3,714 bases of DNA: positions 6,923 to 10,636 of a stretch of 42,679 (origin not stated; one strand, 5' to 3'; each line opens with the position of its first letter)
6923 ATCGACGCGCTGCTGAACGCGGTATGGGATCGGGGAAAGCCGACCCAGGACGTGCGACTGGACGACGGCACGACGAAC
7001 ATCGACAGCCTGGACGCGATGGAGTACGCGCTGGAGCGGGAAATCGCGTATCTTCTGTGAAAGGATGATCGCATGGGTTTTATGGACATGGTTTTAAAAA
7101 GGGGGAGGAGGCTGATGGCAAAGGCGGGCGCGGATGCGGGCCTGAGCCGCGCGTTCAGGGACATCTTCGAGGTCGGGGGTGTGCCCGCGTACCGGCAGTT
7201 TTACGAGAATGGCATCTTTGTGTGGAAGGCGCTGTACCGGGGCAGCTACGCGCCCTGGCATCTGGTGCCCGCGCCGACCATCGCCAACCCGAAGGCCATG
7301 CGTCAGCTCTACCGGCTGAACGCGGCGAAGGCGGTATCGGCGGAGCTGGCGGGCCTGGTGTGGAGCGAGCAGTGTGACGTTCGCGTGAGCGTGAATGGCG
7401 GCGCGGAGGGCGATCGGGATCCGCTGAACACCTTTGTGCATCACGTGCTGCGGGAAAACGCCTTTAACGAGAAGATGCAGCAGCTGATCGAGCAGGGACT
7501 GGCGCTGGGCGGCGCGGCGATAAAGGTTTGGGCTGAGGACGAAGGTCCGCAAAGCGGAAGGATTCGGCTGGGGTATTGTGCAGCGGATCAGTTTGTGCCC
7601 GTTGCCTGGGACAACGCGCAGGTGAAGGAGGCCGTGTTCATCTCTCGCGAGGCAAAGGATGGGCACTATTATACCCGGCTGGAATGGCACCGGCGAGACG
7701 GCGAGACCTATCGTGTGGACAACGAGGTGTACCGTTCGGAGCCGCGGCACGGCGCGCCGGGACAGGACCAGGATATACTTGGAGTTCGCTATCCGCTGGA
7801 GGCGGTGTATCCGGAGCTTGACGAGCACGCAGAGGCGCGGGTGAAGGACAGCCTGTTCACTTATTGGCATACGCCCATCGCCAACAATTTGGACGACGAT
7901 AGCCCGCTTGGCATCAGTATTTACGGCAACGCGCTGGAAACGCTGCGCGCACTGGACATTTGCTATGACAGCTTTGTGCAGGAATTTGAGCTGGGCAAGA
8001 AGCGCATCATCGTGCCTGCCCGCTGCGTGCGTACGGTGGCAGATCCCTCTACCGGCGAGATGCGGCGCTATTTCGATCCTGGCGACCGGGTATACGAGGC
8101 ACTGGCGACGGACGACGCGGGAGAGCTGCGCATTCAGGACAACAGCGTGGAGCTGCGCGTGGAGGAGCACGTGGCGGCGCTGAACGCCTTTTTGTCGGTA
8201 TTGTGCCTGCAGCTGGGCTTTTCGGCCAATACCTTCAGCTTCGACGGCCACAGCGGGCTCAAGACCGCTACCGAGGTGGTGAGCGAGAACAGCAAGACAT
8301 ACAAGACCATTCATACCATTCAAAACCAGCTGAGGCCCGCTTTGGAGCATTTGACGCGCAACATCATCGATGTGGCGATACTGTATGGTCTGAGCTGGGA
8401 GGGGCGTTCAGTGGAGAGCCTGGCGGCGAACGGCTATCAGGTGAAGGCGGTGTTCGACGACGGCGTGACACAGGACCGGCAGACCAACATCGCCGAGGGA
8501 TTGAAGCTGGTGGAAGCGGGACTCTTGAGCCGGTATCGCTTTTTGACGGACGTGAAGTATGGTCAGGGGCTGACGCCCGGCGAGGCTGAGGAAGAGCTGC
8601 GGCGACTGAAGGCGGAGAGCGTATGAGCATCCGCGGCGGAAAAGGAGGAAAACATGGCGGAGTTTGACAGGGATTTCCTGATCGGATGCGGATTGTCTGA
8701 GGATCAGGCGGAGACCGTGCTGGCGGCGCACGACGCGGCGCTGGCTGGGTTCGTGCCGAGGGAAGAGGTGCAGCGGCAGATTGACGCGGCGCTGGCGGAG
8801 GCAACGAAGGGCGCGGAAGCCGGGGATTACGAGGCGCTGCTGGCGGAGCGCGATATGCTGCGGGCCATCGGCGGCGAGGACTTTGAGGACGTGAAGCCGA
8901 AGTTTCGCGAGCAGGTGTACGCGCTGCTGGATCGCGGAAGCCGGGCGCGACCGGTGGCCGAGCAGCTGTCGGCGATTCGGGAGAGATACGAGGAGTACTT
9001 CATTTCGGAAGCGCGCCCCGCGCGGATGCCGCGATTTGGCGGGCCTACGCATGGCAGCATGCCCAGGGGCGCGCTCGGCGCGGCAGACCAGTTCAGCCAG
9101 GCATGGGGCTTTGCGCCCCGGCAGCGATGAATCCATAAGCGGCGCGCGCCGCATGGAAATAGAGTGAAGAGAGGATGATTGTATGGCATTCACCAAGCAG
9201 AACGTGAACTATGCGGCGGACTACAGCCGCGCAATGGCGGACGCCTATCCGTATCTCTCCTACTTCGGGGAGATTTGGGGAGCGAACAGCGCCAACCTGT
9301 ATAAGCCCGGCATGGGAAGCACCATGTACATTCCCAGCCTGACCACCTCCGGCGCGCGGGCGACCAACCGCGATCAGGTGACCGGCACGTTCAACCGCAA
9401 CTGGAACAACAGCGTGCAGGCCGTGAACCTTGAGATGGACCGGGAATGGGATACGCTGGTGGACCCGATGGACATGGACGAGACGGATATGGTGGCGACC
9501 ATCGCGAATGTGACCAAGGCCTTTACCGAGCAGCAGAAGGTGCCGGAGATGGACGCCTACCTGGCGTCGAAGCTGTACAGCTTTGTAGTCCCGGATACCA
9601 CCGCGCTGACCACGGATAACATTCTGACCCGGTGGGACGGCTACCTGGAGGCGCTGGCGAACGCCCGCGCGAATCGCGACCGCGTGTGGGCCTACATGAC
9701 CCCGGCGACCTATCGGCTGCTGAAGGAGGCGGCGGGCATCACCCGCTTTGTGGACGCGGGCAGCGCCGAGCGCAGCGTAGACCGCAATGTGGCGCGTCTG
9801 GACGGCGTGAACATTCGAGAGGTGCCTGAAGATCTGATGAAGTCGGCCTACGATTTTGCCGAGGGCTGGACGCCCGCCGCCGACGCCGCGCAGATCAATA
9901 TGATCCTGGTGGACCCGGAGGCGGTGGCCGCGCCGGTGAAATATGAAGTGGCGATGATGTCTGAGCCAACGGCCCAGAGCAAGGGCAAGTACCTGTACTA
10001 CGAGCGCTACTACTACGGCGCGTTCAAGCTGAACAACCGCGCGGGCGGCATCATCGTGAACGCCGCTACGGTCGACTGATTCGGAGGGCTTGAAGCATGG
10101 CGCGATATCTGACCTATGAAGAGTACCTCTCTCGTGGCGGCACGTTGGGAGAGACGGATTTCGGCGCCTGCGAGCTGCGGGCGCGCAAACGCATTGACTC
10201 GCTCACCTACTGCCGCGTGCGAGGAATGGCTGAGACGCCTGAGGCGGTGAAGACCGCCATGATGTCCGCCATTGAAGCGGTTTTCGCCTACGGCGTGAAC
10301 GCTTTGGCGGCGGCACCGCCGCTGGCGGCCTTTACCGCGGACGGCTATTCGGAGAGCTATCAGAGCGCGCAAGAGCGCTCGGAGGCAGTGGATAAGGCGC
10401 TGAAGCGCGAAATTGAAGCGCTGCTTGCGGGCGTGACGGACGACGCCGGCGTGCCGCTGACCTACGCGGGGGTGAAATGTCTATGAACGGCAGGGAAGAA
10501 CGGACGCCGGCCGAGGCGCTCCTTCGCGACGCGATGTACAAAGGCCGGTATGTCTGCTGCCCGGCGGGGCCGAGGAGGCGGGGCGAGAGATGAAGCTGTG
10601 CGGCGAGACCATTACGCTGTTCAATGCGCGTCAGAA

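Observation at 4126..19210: Head-tail-only phage-like cluster with no integrase, replication or lysis genes, lying against recA: candidate GTA / PBSX-like domesticated particle element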

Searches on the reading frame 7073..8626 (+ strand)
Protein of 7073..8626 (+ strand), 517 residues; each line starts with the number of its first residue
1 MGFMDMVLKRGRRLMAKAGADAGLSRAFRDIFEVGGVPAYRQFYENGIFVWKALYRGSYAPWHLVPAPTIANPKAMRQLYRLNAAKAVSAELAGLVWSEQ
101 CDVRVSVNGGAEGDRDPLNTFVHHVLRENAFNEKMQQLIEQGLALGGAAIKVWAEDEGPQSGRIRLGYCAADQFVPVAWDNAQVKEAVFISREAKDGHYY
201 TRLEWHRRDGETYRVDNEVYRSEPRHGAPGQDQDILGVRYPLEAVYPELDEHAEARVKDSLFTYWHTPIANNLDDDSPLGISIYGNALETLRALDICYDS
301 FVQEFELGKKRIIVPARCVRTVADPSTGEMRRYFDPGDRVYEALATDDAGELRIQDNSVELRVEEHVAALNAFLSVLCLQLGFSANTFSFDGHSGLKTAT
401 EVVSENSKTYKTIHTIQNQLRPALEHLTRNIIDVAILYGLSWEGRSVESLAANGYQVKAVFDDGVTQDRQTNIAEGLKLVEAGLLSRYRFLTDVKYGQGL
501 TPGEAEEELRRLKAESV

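Call 4: search_protein_families(library=pfam, proteins=[window:7073-8626:+], max_evalue=0.01)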
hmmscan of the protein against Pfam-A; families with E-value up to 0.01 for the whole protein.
window:7073-8626:+ (517 aa): 1 family
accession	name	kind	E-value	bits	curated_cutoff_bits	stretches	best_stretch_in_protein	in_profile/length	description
PF05133.19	SPP1_portal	-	4.2e-24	85.7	25.5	1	71-515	34-409/416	Phage portal protein, SPP1 Gp6-like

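Call 6: search_protein_families(library=phrogs, proteins=[window:7073-8626:+], max_evalue=0.001)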
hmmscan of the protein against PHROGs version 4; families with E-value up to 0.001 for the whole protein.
window:7073-8626:+ (517 aa): 2 families
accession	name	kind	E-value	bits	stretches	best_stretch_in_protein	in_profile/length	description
phrog_533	-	head and packaging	5.8e-118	395.5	1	45-515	32-475/495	portal protein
phrog_64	-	head and packaging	0.00036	20.1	0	117-218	153-254/547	portal protein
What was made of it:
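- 7073..8626 (+): Portal protein (SPP1 gp6 type). PF05133 E 4e-24; phrog_533 E 6e-118 (calls 4, 6).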

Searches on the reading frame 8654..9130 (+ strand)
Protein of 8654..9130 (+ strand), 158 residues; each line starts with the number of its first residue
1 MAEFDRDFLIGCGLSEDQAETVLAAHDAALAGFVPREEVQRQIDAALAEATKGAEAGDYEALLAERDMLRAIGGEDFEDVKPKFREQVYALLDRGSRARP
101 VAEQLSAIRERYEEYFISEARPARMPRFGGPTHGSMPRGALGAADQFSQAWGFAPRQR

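Call 4: search_protein_families(library=pfam, proteins=[window:8654-9130:+], max_evalue=0.01)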
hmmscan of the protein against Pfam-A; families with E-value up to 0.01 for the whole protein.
window:8654-9130:+ (158 aa): 2 families
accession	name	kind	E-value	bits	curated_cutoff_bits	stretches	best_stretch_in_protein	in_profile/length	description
PF12085.13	DUF3562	-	0.0052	16.9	26.3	0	27-67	10-50/60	Protein of unknown function (DUF3562)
PF06810.17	Phage_scaffold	-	0.0075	16.7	35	0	40-71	92-123/170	Phage capsid assembly scaffolding protein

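Call 6: search_protein_families(library=phrogs, proteins=[window:8654-9130:+], max_evalue=0.001)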
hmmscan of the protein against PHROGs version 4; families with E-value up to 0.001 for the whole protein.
window:8654-9130:+ (158 aa): 0 families

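Call 29: search_protein_families(library=ncbifam, proteins=[window:8654-9130:+], max_evalue=0.01)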
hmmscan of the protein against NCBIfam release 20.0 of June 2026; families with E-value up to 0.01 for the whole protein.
window:8654-9130:+ (158 aa): 0 families

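Call 94: search_protein_families(library=padloc, proteins=[window:8654-9130:+], max_evalue=0.01)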
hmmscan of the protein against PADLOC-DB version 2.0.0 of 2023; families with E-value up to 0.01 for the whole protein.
window:8654-9130:+ (158 aa): 0 families

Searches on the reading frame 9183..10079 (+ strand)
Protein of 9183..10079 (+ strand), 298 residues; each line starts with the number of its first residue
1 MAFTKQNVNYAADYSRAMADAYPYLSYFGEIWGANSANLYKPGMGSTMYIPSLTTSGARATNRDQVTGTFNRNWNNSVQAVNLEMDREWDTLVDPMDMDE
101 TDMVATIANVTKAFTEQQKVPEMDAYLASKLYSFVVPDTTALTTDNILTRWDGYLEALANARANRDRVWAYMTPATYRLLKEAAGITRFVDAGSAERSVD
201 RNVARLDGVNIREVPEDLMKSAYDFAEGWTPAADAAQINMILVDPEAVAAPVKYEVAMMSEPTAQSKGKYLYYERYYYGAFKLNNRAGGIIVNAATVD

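Call 4: search_protein_families(library=pfam, proteins=[window:9183-10079:+], max_evalue=0.01)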
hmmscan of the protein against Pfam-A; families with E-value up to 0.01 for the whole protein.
window:9183-10079:+ (298 aa): 0 families

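Call 6: search_protein_families(library=phrogs, proteins=[window:9183-10079:+], max_evalue=0.001)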
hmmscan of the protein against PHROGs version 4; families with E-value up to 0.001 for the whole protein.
window:9183-10079:+ (298 aa): 1 family
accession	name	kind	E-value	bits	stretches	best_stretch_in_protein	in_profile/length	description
phrog_422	-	head and packaging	3.6e-81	273.9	1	7-296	4-294/297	major head protein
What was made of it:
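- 9183..10079 (+): Major head protein. phrog_422 E 3.6e-81 (call 6).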

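Call 11: find_encoding_contigs(protein=window:9183-10079:+, flank=10000, max_places=10)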
Protein window:9183-10079:+ (298 aa): 5 contigs read that carry it; 5 places shown.
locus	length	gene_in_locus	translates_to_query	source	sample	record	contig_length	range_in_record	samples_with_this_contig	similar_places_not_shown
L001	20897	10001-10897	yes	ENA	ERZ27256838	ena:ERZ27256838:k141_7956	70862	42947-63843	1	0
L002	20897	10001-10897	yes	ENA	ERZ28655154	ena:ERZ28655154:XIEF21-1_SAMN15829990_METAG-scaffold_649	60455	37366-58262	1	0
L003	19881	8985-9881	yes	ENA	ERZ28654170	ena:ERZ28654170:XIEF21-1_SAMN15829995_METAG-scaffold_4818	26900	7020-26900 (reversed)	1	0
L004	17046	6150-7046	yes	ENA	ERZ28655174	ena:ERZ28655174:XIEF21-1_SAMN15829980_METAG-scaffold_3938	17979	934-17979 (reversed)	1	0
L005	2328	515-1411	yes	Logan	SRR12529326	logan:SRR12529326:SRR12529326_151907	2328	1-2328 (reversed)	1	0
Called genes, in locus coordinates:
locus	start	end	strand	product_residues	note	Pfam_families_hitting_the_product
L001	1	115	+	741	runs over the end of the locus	PF13089:PP_kinase_N, PF02503:PP_kinase, PF17941:PP_kinase_C_1, PF13091:PLDc_2, PF13090:PP_kinase_C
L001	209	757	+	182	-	PF03729:DUF308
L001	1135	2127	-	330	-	PF03816:LytR_cpsA_psr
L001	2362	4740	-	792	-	-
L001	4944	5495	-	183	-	PF12844:HTH_19 (weak), PF13443:HTH_26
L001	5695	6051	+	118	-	PF08281:Sigma70_r4_2 (faint), PF04545:Sigma70_r4 (weak)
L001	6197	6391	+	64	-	-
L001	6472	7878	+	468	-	-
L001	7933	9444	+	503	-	PF05133:SPP1_portal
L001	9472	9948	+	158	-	-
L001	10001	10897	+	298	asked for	-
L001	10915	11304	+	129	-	-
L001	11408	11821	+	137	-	PF20536:DUF6751 (weak)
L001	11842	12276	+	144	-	-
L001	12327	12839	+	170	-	-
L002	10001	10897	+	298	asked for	-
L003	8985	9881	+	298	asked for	-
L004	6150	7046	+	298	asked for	-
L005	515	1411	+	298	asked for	-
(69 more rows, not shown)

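Call 12: search_dna_similar(query=window:9183-10079:+, collection=phages, mode=protein, max_rows=30)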
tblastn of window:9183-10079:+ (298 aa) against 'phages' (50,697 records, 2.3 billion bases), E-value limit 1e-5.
Records with a match: 87; places in all: 87; records where one place covers at least 80% of the query: 48.
Best place of each record, by identity: <60% 87.
By first word of the organism name: Lactobacillus 20; Streptococcus 18; Bacillus 11; Listeria 10; Clostridium 9; Clostridioides 6; Anaerostipes 3; Stenotrophomonas 3; Bacteriophage 2; Oenococcus 2; and 3 more.
By host as written in the record: - 15; Listeria monocytogenes 7; Lactobacillus helveticus 6; Clostridium difficile 4; Listeria 3; Lactobacillus johnsonii 3; Anaerostipes caccae DA844 3; Bacillus thuringiensis 2; and 36 more.
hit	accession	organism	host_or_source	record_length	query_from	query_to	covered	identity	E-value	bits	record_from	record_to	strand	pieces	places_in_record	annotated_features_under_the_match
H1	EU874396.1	Bacillus phage IEBH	Bacillus thuringiensis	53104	8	296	97%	42.4%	3e-55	198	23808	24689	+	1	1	main capsid protein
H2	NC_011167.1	Bacillus phage IEBH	Bacillus thuringiensis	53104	8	296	97%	42.4%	3e-55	198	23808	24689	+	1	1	major head protein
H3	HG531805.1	Clostridium phage CDMH1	-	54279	8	290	95%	39.9%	3e-57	204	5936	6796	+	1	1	CDHM1_gp8: putative major capsid protein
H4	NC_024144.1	Clostridium phage CDMH1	-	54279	8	290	95%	39.9%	3e-57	204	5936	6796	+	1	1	CDHM1_gp8: major head protein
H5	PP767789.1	Clostridioides phage phiCDKH02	Clostridioides difficile CD500-12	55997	8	290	95%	39.6%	4e-57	203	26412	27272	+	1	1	capsid protein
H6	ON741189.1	Bacillus phage vB_BceS_LY4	Bacillus cereus 367-H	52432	7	293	96%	38.6%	6e-49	179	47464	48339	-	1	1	major capsid protein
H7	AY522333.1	Clostridioides phage phiC2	-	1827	8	290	95%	38.4%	1e-53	189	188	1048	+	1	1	capsid protein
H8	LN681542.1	Clostridium phage phiMMP03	Clostridium difficile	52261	8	290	95%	38.4%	5e-52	189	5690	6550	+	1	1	Capsid protein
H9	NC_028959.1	Clostridium phage phiMMP03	Clostridium difficile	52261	8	290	95%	38.4%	5e-52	189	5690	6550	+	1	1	major head protein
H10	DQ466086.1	Clostridioides phage phiC2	-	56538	8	290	95%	38.4%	5e-52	189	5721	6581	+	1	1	putative main capsid protein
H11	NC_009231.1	Clostridioides phage phiC2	-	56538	8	290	95%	38.4%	5e-52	189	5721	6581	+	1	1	major head protein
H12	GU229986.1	Bacillus phage 250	Bacillus cereus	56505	8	293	96%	37.7%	4e-48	177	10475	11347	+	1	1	major capsid protein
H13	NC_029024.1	Bacillus phage 250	Bacillus cereus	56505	8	293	96%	37.7%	4e-48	177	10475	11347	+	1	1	major head protein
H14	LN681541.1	Clostridium phage phiMMP01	Clostridium difficile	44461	8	290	95%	38.0%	5e-52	189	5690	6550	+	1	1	Capsid protein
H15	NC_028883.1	Clostridium phage phiMMP01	Clostridium difficile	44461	8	290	95%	38.0%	5e-52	189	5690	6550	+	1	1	major head protein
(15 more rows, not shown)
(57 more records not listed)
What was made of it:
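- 9183..10079 (+): 33-42% identical to the capsid proteins of Bacillus, Clostridioides and Lactobacillus phages (call 12).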

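Call 16: find_related_loci(query=window:9183-10079:+, collection=genome_contigs, flank=10000)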
Query window:9183-10079:+ (298 aa) in genome_contigs; peptide patterns used: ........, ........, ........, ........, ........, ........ (x = any residue, [..] = any of these).
24 stretches matched a pattern; 11 encode a relative of the query (tblastn E <= 1e-3); 10 distinct loci.
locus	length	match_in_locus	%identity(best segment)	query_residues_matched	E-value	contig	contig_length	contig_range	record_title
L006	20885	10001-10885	85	1-295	4e-168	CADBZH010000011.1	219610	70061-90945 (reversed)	MAG: uncultured Clostridiales bacterium isolate RUG14431 genome assembly, contig: RUG14431_asm_11, whole genome shotgun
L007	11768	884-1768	86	1-295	8e-168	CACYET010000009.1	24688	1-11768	MAG: uncultured Clostridiales bacterium isolate RUG11878 genome assembly, contig: RUG11878_asm_9, whole genome shotgun s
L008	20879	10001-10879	86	1-293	3e-166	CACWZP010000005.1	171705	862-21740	MAG: uncultured Clostridiales bacterium isolate RUG11065 genome assembly, contig: RUG11065_asm_5, whole genome shotgun s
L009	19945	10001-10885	84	1-295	5e-163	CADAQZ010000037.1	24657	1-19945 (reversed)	MAG: uncultured Clostridiales bacterium isolate RUG13544 genome assembly, contig: RUG13544_asm_37, whole genome shotgun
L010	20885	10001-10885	88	1-295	2e-168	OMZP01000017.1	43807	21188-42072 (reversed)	uncultured Clostridiales bacterium isolate RUG103 genome assembly, contig: scaffold_606, whole genome shotgun sequence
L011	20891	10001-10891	71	1-295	4e-136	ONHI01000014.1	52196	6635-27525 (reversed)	uncultured Clostridiales bacterium isolate RUG311 genome assembly, contig: scaffold_1211, whole genome shotgun sequence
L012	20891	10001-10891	60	3-295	1e-121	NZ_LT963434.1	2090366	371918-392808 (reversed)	Massilicoli timonensis strain Marseille-P3755, whole genome shotgun sequence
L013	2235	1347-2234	65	1-290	1e-127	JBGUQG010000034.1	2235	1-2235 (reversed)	MAG: Christensenellales bacterium isolate ruminal_MAG_145 ruminal_MAG_145_contig_0034, whole genome shotgun sequence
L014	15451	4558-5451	63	1-295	2e-118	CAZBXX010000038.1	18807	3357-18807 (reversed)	MAG TPA_asm: uncultured Oscillospiraceae bacterium isolate SRP278969_co1_214 genome assembly, contig: NODE_3549_length_1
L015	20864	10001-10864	62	7-294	2e-113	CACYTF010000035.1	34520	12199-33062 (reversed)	MAG: uncultured Clostridiales bacterium isolate RUG12259 genome assembly, contig: RUG12259_asm_35, whole genome shotgun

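Call 32: find_related_loci(query=window:9183-10079:+, collection=viral_contigs, flank=10000)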
Query window:9183-10079:+ (298 aa) in viral_contigs; peptide patterns used: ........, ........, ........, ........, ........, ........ (x = any residue, [..] = any of these).
35 stretches matched a pattern; 34 encode a relative of the query (tblastn E <= 1e-3); 34 distinct loci.
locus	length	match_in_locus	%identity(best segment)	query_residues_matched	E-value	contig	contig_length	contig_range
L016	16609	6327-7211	88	1-295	3e-168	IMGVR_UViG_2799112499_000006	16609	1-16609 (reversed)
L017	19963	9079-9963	88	1-295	3e-168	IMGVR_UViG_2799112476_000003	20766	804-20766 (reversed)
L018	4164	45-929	82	1-295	1e-163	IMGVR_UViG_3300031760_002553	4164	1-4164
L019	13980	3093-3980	79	1-296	2e-154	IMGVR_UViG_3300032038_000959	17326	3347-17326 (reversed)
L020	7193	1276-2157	74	1-293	1e-141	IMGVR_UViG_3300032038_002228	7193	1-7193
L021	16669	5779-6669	71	1-295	9e-136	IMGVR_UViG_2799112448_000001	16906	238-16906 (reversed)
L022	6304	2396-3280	71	1-294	2e-135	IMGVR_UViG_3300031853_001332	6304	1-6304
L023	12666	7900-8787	70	1-295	3e-133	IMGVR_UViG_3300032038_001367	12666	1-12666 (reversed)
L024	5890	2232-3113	70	1-293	8e-133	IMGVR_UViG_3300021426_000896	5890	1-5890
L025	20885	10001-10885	73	1-295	2e-132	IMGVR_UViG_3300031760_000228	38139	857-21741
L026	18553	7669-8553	71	1-294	2e-132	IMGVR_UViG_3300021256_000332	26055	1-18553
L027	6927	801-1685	71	1-294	2e-132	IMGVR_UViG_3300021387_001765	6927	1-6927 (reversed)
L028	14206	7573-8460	69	1-295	3e-132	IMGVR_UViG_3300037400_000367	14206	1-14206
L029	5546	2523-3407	70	1-294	5e-130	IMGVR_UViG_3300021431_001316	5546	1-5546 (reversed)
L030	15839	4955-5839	69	1-294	1e-128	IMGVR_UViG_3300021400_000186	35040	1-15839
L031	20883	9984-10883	67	1-295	2e-128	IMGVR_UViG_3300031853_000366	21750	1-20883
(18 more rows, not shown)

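Call 48: search_protein_families(library=pfam, proteins=[L015:18701-20323:+, L015:3069-3824:+, L015:7157-8902:+, L031:4929-6236:+, L031:3964-4509:+, L008:3197-4054:+], max_evalue=0.01)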
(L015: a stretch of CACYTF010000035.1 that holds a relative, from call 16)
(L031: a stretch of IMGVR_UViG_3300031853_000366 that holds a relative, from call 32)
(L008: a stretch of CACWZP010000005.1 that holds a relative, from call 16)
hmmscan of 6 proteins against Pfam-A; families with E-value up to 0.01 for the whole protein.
L015:18701-20323:+ (540 aa): 5 families
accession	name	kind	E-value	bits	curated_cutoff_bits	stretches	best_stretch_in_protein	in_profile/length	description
PF25309.1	ELLD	-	1.3e-52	178.6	27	1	194-360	2-175/175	Endolysin-like domain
PF18013.6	Phage_lysozyme2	-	2.5e-30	105.9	28.2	1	14-177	2-140/140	Phage tail lysozyme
PF01471.23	PG_binding_1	-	9e-13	48.6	23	1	381-439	2-57/57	Putative peptidoglycan binding domain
PF08239.17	SH3_3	-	4.8e-06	27.1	27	1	483-530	5-48/54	Bacterial SH3 domain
PF00877.26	NLPC_P60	-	0.008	16.6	23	0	285-352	13-70/105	NlpC/P60 family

L015:3069-3824:+ (251 aa): 0 families

L015:7157-8902:+ (581 aa): 1 family
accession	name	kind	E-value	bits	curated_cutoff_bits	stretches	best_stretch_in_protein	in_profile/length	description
PF02368.24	Big_2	-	0.0013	19.1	22.8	1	145-208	4-66/79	Bacterial Ig-like domain (group 2)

L031:4929-6236:+ (435 aa): 1 family
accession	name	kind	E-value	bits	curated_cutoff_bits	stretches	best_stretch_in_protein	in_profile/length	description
PF06152.16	Phage_min_cap2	-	7.8e-63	213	26.3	1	45-405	4-366/366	Phage minor capsid protein 2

L031:3964-4509:+ (181 aa): 1 family
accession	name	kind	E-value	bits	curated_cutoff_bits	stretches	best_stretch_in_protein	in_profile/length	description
PF11114.13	Minor_capsid_2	-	8.2e-11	42.4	27.7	1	56-170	23-107/113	Minor capsid protein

L008:3197-4054:+ (285 aa): 1 family
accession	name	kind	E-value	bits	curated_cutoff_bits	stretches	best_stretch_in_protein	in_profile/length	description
PF10112.14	Halogen_Hydrol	-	2.3e-18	67.3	29.8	1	130-267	58-191/191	5-bromo-4-chloroindolyl phosphate hydrolysis protein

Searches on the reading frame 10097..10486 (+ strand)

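Call 4: search_protein_families(library=pfam, proteins=[window:10097-10486:+], max_evalue=0.01)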
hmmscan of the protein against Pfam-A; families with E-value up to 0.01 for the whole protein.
window:10097-10486:+ (129 aa): 0 families

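Call 6: search_protein_families(library=phrogs, proteins=[window:10097-10486:+], max_evalue=0.001)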
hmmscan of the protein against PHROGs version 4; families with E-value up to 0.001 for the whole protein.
window:10097-10486:+ (129 aa): 1 family
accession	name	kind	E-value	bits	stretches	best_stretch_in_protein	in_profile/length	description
phrog_541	-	connector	2e-17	64.3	1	4-127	3-127/129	head-tail adaptor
